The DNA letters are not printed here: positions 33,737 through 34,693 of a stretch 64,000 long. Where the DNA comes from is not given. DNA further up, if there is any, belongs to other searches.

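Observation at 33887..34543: HNH endonuclease between gp18 and gp19 with a start-region hairpin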

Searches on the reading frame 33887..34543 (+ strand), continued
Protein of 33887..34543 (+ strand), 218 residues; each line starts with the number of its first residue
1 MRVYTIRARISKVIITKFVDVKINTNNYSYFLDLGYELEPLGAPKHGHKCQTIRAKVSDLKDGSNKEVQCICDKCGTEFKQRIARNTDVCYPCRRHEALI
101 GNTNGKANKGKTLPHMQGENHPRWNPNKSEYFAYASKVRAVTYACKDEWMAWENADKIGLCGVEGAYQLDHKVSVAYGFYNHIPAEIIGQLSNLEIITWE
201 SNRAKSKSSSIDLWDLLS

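Call 31: get_annotated_region(hit=H36, flank=1200)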
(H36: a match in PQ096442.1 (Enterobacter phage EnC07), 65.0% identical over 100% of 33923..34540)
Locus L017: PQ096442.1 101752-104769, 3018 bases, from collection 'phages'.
description: Enterobacter phage EnC07, complete genome.
organism: Enterobacter phage EnC07 (NCBI taxid 3239069)
taxonomy: Viruses; Duplodnaviria; Heunggongvirae; Uroviricota; Caudoviricetes; Straboviridae; Tevenvirinae; Karamvirus
host: Enterobacter cloacae complex; source: sewage; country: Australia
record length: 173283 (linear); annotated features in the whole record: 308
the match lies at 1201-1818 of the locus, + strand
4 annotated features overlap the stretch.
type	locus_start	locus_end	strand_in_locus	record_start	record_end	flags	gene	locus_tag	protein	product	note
CDS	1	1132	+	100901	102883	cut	-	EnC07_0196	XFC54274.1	tail sheath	-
CDS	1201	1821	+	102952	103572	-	-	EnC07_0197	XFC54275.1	hypothetical protein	gp19.1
CDS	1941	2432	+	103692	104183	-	-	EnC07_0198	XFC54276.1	tail fibers protein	-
CDS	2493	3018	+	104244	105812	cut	-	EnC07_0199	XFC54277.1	putative portal vertex protein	-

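Call 34: find_homologous_proteins(query=window:33923-34540:+, max_evalue=0.001)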
Query window:33923-34540:+ (206 aa): 52 proteins with E <= 0.001 among 114 candidates.
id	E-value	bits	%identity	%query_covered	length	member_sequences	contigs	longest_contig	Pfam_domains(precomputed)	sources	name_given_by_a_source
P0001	9.9e-140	481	99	100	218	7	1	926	-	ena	-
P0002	9.2e-98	344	72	100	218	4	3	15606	-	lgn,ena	-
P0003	7.5e-91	322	68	100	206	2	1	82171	-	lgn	-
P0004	7.6e-91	322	68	100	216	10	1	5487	-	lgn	-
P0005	2.0e-87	310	62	100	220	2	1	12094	-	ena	-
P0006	5.5e-87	309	64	100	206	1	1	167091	-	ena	-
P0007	2.0e-86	307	65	100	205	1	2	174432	-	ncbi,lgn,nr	ncbi:hypothetical protein NCTGTJJY_CDS0187 [Serratia phage 92A1]|nr:hypothetical protein NCTGTJJY_CD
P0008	3.1e-86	307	64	100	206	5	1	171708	-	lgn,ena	-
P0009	7.2e-84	299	64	100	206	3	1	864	-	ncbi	-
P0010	3.5e-83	297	64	100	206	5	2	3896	-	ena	-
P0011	1.4e-82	295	63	100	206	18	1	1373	-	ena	-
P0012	1.8e-82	294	63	100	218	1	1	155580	-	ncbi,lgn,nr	ncbi:hypothetical protein TH2_005 [Shewanella phage Thanatos-2]|nr:hypothetical protein TH2_005 [She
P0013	2.6e-81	290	64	100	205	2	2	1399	-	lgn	-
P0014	4.8e-72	260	59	100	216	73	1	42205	-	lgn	-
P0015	9.9e-69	249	58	100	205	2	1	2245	-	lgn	-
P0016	9.9e-69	249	55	100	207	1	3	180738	-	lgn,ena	-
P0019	6.7e-61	224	50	100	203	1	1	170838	-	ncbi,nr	ncbi:hypothetical protein POP12_075 [Pectobacterium phage POP12]|nr:hypothetical protein POP12_075 [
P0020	4.4e-59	218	51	100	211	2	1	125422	-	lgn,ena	-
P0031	2.6e-47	179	44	100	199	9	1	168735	-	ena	-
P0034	3.1e-46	176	46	94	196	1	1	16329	-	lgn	-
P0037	9.1e-43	164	42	100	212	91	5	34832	-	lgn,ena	-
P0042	4.2e-36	143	40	95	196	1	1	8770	-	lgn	-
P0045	2.9e-32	130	43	94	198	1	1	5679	-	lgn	-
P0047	1.9e-29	121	40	94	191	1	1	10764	-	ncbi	ncbi:MAG: hypothetical protein ACHQU0_03050 [Candidatus Paceibacteria bacterium]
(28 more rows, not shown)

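Call 40: search_solved_structures(query=A2, max_evalue=10, show_alignments=2)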
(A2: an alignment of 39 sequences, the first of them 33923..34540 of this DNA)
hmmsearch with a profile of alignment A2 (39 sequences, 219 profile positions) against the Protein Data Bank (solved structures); distinct sequences matched with E-value up to 10: 15.
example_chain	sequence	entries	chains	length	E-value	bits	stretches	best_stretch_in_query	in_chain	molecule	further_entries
6hiv_DS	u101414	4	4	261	0.039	16.6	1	49-105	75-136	ms66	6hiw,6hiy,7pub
7ane_at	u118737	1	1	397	0.044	16.5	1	48-96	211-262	mS66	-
8uxz_D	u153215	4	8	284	0.12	15.1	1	67-143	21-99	Acetyl-coenzyme A carboxylase carboxyl transferase subunit beta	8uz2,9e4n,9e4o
2f9y_B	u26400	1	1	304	0.13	14.9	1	67-143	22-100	Acetyl-coenzyme A carboxylase carboxyl transferase subunit beta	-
7aor_at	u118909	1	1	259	0.27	13.9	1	47-95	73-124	mS66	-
1d4u_A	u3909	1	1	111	0.32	13.6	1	71-114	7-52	NUCLEOTIDE EXCISION REPAIR PROTEIN XPA (XPA-MBD)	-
2cot_A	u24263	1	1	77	1.1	11.9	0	70-88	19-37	Zinc finger protein 435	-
2kdx_A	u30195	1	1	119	1.4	11.5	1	66-103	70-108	Hydrogenase/urease nickel incorporation protein hypA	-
9jfo_A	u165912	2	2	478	1.7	11.2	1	101-147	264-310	LaTranC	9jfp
6g81_A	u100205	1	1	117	1.8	11.2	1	66-103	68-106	Hydrogenase maturation factor HypA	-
1ubd_C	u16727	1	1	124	1.9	11.1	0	49-89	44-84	PROTEIN (YY1 ZINC FINGER DOMAIN)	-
9jfq_A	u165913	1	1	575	2.2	10.9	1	101-147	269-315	LaTranC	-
1xpa_A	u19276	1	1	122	2.5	10.7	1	71-118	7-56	XPA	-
4u06_A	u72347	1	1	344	2.5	10.7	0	183-206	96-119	LIC10831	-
6j44_A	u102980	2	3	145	7.9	9.1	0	71-119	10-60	DNA repair protein complementing XP-A cells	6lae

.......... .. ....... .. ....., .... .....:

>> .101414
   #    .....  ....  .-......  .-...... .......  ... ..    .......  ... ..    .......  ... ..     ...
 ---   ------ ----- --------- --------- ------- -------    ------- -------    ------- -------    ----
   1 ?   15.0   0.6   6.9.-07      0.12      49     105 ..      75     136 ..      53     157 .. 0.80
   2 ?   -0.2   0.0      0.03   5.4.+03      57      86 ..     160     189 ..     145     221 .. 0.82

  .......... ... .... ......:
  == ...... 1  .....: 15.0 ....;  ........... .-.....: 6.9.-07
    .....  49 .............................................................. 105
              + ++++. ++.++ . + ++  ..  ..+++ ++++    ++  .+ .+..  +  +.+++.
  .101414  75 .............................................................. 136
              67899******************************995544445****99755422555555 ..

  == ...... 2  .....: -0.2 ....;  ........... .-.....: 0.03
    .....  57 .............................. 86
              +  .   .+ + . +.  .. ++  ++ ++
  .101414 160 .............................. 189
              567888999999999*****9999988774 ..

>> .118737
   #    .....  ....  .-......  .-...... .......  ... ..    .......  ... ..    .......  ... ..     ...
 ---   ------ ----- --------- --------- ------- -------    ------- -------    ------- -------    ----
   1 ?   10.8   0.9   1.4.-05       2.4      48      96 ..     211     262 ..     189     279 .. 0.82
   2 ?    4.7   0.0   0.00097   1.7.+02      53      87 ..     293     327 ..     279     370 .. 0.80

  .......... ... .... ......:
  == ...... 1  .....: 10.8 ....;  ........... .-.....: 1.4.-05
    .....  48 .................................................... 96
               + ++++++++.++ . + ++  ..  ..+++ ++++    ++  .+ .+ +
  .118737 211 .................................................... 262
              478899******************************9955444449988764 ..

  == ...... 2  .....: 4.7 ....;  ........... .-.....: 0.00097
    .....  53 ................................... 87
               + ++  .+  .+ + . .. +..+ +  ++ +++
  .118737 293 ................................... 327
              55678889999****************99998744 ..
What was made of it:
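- Tried and rejected: Profile search of PDB sequences with the full family: only weak zinc-finger matches to mitoribosomal mS66 (call 40).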

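Call 43: find_encoding_contigs(protein=P0016, flank=1500, max_places=2)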
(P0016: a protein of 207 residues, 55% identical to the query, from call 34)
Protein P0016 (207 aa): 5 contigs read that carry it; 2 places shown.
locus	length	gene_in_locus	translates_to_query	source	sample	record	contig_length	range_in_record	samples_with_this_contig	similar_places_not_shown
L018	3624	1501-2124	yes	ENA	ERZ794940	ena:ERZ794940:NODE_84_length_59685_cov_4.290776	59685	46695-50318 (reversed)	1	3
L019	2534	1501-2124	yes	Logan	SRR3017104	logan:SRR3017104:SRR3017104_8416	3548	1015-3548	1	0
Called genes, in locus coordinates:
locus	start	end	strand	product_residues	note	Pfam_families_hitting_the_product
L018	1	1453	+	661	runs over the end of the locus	PF22671:Gp18_domIII_N, PF22639:Gp18_dom_I, PF17481:Phage_sheath_domII, PF04984:Phage_sheath_1, PF17482:Phage_sheath_1C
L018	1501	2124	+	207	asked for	-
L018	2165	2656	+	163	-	PF23849:Phage_TTP_2, PF06841:Phage_T4_gp19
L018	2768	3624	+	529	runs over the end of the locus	PF07230:Portal_T4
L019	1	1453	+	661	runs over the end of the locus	PF22671:Gp18_domIII_N, PF22639:Gp18_dom_I, PF17481:Phage_sheath_domII, PF04984:Phage_sheath_1, PF17482:Phage_sheath_1C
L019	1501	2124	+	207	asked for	-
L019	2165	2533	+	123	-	?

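Call 44: find_encoding_contigs(protein=P0019, flank=1500, max_places=2)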
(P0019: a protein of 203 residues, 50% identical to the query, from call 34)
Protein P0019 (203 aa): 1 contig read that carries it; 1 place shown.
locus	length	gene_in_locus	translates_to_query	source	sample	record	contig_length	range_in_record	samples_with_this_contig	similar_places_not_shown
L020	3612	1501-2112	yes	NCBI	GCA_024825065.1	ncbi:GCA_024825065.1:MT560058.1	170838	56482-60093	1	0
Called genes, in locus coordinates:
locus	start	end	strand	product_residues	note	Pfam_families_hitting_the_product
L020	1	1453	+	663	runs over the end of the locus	PF22671:Gp18_domIII_N, PF22639:Gp18_dom_I, PF17481:Phage_sheath_domII, PF04984:Phage_sheath_1, PF17482:Phage_sheath_1C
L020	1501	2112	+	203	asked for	-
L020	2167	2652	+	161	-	PF23849:Phage_TTP_2, PF06841:Phage_T4_gp19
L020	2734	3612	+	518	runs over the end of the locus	PF07230:Portal_T4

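Call 45: find_encoding_contigs(protein=P0020, flank=1500, max_places=2)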
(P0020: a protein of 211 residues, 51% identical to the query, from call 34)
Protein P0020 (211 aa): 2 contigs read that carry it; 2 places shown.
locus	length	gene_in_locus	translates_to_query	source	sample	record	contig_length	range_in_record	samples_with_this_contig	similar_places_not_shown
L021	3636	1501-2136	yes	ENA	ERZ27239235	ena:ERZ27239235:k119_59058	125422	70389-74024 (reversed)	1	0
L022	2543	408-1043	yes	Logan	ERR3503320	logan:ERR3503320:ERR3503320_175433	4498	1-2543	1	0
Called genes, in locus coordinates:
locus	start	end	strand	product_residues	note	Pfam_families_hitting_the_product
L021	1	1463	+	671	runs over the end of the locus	PF22671:Gp18_domIII_N, PF22639:Gp18_dom_I, PF04984:Phage_sheath_1, PF17482:Phage_sheath_1C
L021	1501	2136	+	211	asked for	-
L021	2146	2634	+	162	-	PF23849:Phage_TTP_2, PF06841:Phage_T4_gp19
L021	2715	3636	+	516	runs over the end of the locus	PF07230:Portal_T4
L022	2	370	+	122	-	?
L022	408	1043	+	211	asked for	-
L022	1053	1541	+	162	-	PF23849:Phage_TTP_2, PF06841:Phage_T4_gp19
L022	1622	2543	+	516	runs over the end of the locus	PF07230:Portal_T4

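Call 46: find_encoding_contigs(protein=P0031, flank=1500, max_places=1)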
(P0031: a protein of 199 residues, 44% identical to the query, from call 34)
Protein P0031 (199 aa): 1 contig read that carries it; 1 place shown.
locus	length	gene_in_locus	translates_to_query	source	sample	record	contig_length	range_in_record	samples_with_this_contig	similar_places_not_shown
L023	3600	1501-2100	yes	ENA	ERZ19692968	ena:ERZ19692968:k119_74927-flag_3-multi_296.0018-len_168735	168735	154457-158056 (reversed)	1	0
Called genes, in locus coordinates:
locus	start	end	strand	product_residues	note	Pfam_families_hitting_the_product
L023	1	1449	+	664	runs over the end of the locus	PF22671:Gp18_domIII_N, PF22639:Gp18_dom_I, PF17481:Phage_sheath_domII, PF04984:Phage_sheath_1, PF17482:Phage_sheath_1C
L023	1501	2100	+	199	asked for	-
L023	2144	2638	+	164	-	PF23849:Phage_TTP_2, PF06841:Phage_T4_gp19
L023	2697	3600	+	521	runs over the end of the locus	PF07230:Portal_T4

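Call 47: find_encoding_contigs(protein=P0037, flank=1500, max_places=1)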
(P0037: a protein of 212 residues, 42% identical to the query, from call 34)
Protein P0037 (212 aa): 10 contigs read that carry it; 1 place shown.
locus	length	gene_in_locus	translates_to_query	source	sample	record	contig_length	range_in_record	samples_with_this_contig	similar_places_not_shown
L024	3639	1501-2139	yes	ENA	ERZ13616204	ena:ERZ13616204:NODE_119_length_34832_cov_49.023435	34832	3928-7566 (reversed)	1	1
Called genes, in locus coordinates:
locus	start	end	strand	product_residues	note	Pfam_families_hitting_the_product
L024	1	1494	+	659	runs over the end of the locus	PF22671:Gp18_domIII_N, PF22639:Gp18_dom_I, PF17481:Phage_sheath_domII, PF04984:Phage_sheath_1, PF17482:Phage_sheath_1C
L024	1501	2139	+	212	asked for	-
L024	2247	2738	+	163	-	PF23849:Phage_TTP_2, PF06841:Phage_T4_gp19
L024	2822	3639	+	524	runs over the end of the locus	PF07230:Portal_T4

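Call 48: find_encoding_contigs(protein=P0034, flank=1500, max_places=1)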
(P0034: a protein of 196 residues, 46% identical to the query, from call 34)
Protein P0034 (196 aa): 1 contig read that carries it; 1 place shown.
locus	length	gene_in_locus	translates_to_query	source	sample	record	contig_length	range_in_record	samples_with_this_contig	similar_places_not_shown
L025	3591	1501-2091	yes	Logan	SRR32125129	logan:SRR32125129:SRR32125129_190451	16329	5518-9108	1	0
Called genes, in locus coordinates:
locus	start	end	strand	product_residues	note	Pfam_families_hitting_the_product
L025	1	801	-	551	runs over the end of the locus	PF07230:Portal_T4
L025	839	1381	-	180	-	PF23849:Phage_TTP_2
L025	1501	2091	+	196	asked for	-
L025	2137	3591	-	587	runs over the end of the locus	PF04984:Phage_sheath_1, PF17482:Phage_sheath_1C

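Call 49: find_encoding_contigs(protein=P0047, flank=1500, max_places=1)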
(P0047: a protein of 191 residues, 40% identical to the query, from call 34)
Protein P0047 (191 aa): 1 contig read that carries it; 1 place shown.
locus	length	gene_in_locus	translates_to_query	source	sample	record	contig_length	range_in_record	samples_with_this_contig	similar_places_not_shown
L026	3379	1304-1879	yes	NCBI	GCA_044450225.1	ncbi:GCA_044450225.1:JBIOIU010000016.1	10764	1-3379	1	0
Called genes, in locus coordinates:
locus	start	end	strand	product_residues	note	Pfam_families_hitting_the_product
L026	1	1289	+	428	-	PF04984:Phage_sheath_1, PF17482:Phage_sheath_1C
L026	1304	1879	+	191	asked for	-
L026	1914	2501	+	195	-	PF23849:Phage_TTP_2, PF06841:Phage_T4_gp19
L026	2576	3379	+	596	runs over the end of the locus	PF07230:Portal_T4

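Call 50: find_encoding_contigs(protein=P0042, flank=1500, max_places=1)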
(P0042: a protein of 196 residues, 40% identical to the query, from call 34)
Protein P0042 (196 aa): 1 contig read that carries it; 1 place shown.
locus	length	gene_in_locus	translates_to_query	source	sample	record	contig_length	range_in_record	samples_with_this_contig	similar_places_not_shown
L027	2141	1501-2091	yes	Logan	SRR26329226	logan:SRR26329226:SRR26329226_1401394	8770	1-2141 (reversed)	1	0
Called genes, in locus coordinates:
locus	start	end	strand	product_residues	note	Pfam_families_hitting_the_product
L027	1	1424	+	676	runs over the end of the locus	PF22671:Gp18_domIII_N (faint), PF04984:Phage_sheath_1, PF17482:Phage_sheath_1C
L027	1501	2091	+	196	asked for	-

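Call 51: find_encoding_contigs(protein=P0045, flank=1500, max_places=1)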
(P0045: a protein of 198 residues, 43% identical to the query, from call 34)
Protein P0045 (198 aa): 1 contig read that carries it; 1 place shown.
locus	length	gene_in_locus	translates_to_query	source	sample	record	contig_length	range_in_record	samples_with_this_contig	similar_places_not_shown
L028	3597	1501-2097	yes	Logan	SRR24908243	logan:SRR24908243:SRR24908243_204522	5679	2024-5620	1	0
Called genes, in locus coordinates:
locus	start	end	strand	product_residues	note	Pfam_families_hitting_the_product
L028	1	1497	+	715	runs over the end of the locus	PF22671:Gp18_domIII_N (faint), PF04984:Phage_sheath_1, PF17482:Phage_sheath_1C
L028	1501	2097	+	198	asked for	-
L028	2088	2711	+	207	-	PF23849:Phage_TTP_2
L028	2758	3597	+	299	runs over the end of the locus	?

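Call 53: predict_structure(alignment_id=A3)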
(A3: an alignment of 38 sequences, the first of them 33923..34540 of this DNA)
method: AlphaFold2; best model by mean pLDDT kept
length: 206 residues; sequences in the alignment: 38
mean_pLDDT: 90.3   pTM: 0.52
mean pLDDT of the five models: 90.3, 89.6, 89.3, 89.1, 86.2
residues with pLDDT >= 90: 136; 70-90: 60; 50-70: 10; < 50: 0
segments of 3 or more residues with pLDDT < 50: none
pLDDT, mean of each block of 10 residues (from residue 1): 95 95 94 90 95 95 95 92 77 67 81 88 97 97 92 93 93 96 93 83 87
secondary structure, 60 per line:
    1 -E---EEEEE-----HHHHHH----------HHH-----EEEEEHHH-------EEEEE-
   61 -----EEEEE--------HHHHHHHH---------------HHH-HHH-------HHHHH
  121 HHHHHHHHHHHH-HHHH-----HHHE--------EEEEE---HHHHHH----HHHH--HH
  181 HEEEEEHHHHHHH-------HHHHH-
elements in order: E6-10 H16-21 E40-44 E55-59 E66-70 H79-86 H116-132 H134-137 E155-159 H163-168 H173-176 E182-186 H187-193 H201-205

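Call 54: get_annotated_region(hit=H38, flank=400)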
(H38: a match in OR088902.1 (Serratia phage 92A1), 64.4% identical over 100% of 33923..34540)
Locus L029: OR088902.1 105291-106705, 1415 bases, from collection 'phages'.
description: Serratia phage 92A1, complete genome.
organism: Serratia phage 92A1 (NCBI taxid 3053732)
taxonomy: Viruses; Duplodnaviria; Heunggongvirae; Uroviricota; Caudoviricetes; Straboviridae
host: Serratia sp. c4_92; source: washed rind cheese; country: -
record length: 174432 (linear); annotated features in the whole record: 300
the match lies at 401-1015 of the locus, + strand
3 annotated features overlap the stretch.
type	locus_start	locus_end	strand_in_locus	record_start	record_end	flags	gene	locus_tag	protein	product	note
CDS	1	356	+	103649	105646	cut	-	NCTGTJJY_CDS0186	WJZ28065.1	tail sheath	-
CDS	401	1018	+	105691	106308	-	-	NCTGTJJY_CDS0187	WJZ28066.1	hypothetical protein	-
CDS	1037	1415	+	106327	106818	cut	-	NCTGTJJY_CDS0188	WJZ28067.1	tail tube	-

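Call 55: get_annotated_region(hit=H75, flank=400)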
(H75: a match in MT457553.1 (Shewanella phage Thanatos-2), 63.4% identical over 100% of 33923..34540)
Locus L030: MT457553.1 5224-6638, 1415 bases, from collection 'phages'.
description: Shewanella phage Thanatos-2, complete genome.
organism: Shewanella phage Thanatos-2 (NCBI taxid 2734809)
taxonomy: Viruses; Duplodnaviria; Heunggongvirae; Uroviricota; Caudoviricetes; Straboviridae
host: -; source: water from a small stream; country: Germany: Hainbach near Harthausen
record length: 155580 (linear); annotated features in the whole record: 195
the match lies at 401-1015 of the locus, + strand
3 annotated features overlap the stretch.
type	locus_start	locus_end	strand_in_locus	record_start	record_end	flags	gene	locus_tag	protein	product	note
CDS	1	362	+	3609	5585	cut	-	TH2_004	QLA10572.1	tail sheath protein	T4-like gp18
CDS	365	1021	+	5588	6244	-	-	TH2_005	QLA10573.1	hypothetical protein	-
CDS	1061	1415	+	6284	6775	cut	-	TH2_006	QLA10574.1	tail tube protein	T4-like gp19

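Call 56: get_annotated_region(hit=H76, flank=400)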
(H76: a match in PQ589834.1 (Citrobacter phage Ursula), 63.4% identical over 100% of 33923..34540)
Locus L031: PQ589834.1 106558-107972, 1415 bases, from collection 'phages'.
description: Citrobacter phage Ursula, complete genome.
organism: Citrobacter phage Ursula (NCBI taxid 3384777)
taxonomy: Viruses; Duplodnaviria; Heunggongvirae; Uroviricota; Caudoviricetes; Straboviridae
host: Citrobacter braakii CF69; source: -; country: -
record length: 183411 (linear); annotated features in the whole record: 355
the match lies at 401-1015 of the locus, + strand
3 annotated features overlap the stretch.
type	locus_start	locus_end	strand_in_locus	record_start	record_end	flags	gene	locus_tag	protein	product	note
CDS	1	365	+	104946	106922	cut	-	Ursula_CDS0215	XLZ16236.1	tail sheath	'/phrog=23; /ID=Ursula_0215; label: Ursula_0215; tail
CDS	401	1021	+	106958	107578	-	-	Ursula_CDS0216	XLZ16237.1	HNH endonuclease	'/phrog=559; /ID=Ursula_0216; label: Ursula_0216; DNA, RNA and nucleotide metabolism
CDS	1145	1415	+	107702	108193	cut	-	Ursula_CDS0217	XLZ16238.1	tail tube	'/phrog=45; /ID=Ursula_0217; label: Ursula_0217; tail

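Call 57: get_annotated_region(hit=H80, flank=400)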
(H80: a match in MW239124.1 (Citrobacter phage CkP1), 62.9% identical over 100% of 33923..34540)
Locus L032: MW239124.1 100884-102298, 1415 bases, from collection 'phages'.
description: Citrobacter phage CkP1, complete genome.
organism: Citrobacter phage CkP1 (NCBI taxid 2799684)
taxonomy: Viruses; Duplodnaviria; Heunggongvirae; Uroviricota; Caudoviricetes; Straboviridae; Tevenvirinae; Karamvirus
host: Citrobacter koseri; source: -; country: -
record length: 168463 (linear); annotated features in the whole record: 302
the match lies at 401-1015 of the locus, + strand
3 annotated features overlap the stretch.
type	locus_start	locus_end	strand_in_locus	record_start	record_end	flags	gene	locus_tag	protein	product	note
CDS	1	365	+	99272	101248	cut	-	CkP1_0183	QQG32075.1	tail sheath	-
CDS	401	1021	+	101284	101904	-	-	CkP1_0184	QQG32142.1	hypothetical protein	-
CDS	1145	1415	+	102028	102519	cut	-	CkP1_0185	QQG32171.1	tail tube protein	-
